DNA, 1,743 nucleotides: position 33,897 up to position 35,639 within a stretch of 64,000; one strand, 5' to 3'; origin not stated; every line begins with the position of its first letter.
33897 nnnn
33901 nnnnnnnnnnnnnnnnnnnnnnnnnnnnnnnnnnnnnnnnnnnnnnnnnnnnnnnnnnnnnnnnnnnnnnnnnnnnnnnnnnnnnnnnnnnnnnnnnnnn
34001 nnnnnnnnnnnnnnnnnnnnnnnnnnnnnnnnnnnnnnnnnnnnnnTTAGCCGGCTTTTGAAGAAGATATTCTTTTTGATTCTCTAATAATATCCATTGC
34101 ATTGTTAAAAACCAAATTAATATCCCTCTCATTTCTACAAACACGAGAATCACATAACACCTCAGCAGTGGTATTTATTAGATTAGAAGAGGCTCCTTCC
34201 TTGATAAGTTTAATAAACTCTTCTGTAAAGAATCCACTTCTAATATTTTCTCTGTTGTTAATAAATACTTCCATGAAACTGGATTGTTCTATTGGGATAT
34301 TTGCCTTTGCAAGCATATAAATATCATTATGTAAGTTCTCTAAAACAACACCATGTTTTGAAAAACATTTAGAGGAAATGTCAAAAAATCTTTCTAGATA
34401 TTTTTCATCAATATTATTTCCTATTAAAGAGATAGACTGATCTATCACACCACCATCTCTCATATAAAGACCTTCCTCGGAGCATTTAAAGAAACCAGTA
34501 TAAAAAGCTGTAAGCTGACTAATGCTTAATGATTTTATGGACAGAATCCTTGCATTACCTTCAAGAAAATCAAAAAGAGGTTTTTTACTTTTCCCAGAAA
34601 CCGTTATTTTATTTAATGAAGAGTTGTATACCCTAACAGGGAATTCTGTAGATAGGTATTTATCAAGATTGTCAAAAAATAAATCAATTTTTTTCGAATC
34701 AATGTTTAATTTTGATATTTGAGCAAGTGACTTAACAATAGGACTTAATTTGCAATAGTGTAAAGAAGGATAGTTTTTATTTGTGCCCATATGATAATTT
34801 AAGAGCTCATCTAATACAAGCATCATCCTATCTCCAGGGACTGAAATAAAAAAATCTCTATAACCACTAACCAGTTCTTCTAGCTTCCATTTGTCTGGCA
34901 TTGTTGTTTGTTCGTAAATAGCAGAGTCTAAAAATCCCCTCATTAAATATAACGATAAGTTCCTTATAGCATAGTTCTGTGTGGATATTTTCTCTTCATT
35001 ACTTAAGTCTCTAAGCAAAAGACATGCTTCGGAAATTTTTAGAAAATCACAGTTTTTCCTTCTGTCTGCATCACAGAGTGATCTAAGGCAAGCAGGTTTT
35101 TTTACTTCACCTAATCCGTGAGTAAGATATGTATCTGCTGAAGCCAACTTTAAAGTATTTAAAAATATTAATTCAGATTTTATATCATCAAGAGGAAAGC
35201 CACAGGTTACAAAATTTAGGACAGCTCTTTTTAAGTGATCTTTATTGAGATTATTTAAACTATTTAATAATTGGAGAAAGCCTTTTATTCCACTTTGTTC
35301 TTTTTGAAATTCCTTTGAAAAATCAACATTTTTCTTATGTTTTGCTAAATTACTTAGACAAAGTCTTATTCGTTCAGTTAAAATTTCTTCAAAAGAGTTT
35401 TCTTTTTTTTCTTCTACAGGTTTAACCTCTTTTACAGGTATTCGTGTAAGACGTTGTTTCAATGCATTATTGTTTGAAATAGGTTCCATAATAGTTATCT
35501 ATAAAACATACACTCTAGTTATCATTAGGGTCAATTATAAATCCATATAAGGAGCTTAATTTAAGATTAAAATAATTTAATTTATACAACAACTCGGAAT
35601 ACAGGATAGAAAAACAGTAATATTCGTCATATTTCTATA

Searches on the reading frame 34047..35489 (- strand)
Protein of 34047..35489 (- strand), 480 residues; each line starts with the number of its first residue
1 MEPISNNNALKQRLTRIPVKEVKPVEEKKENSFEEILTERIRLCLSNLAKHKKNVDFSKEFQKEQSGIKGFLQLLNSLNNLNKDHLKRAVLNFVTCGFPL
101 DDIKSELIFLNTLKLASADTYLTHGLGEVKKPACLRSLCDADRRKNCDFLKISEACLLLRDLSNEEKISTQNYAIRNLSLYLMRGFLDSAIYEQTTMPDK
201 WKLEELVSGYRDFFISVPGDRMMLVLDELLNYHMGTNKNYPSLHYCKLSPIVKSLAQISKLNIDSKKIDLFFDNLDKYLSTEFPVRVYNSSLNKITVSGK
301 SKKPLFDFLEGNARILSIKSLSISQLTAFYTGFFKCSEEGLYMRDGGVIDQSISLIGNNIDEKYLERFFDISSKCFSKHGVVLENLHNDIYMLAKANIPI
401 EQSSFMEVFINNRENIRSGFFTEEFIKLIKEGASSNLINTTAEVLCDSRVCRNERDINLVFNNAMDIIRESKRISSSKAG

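Call 4: search_protein_families(library=pfam, proteins=[window:34047-35489:-], max_evalue=0.1)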
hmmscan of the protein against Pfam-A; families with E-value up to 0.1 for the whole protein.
window:34047-35489:- (480 aa): 1 family
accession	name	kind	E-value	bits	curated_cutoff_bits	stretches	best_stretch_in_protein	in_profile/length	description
PF15003.11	HAUS2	-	0.059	13.6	27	0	4-69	97-161/191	HAUS augmin-like complex subunit 2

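Call 5: search_protein_families(library=padloc, proteins=[window:34047-35489:-], max_evalue=0.1)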
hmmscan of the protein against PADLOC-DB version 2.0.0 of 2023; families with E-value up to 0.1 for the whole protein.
window:34047-35489:- (480 aa): 0 families

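Call 6: search_protein_families(library=ncbifam, proteins=[window:34047-35489:-], max_evalue=0.001)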
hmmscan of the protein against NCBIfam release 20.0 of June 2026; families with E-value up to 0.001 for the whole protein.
window:34047-35489:- (480 aa): 0 families

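Call 7: search_protein_families(library=phrogs, proteins=[window:34047-35489:-], max_evalue=0.01)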
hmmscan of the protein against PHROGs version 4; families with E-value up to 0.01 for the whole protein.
window:34047-35489:- (480 aa): 0 families

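Call 69: predict_structure(protein=window:34047-35489:-)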
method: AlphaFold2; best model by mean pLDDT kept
length: 480 residues; sequences in the alignment: 1
mean_pLDDT: 36.6   pTM: 0.21
mean pLDDT of the five models: 36.6, 34.8, 32.4, 31.6, 30.3
residues with pLDDT >= 90: 0; 70-90: 0; 50-70: 12; < 50: 468
segments of 3 or more residues with pLDDT < 50: 1-426, 431-441, 446-454, 456-458, 470-480
pLDDT, mean of each block of 10 residues (from residue 1): 34 34 32 40 42 42 43 39 37 33 33 30 30 29 31 35 34 37 41 35 35 35 39 34 30 32 36 37 28 27 35 29 33 37 32 28 40 42 38 37 41 42 48 46 47 47 51 39
secondary structure, 60 per line:
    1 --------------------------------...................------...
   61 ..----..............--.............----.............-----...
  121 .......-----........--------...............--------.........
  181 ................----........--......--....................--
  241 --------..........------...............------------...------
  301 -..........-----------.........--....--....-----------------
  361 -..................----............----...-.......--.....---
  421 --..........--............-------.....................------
elements in order: H33-51 H58-62 H67-80 H83-95 H100-112 H118-127 H133-140 H149-163 H172-196 H201-208 H211-216 H219-238 H249-258 H265-279 H302-311 H323-331 E334-337 E340-343 H362-379 H384-395 H404-410 H413-417 H423-432 H435-446 H454-474
